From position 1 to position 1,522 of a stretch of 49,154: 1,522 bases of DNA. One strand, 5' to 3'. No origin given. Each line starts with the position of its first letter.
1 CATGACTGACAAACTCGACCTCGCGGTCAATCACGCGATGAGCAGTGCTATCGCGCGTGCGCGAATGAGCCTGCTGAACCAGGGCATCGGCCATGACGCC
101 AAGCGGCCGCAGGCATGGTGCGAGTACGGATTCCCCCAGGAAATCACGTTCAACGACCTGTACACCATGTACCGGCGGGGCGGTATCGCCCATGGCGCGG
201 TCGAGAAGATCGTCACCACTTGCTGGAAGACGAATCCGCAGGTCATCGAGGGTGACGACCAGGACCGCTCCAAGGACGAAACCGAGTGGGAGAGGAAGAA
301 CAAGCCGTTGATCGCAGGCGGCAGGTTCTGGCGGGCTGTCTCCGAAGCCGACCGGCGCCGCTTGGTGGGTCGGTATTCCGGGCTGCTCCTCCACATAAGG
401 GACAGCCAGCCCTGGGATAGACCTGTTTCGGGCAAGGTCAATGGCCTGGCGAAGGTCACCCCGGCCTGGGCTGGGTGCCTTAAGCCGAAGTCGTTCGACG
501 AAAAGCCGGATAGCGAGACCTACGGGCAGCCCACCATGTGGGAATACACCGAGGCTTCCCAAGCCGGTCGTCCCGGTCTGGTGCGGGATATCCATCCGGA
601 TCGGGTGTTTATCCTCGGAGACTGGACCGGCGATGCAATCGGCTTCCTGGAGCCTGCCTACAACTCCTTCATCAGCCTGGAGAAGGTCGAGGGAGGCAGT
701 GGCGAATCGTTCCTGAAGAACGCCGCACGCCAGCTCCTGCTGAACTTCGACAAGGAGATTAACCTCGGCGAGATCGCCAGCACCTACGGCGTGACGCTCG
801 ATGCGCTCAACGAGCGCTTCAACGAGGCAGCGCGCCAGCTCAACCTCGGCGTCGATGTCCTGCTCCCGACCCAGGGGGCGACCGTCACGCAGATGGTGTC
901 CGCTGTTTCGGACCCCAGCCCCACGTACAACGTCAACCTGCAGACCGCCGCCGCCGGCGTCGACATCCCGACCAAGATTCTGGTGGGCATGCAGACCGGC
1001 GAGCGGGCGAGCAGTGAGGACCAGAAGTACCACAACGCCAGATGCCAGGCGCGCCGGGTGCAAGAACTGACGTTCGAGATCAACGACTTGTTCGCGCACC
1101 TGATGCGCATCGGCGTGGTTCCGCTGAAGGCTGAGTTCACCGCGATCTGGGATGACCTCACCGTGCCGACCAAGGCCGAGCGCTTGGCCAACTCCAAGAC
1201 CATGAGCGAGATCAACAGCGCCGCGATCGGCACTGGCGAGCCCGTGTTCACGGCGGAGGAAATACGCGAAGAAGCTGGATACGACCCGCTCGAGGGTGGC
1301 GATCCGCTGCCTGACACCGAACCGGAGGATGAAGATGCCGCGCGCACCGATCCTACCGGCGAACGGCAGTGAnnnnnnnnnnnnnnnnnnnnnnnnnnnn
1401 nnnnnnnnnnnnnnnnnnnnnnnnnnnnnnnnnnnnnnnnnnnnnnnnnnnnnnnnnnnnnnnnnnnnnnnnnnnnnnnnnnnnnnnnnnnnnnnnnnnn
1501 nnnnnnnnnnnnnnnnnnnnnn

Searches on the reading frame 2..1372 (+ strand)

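Call 78: search_protein_families(library=phrogs, proteins=[window:2-1372:+], max_evalue=0.00001)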
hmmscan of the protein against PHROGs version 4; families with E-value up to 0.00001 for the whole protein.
window:2-1372:+ (456 aa): 1 family
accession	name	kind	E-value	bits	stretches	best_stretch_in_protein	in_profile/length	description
phrog_146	-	head and packaging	6.3e-115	386.3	1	1-447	16-451/587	portal protein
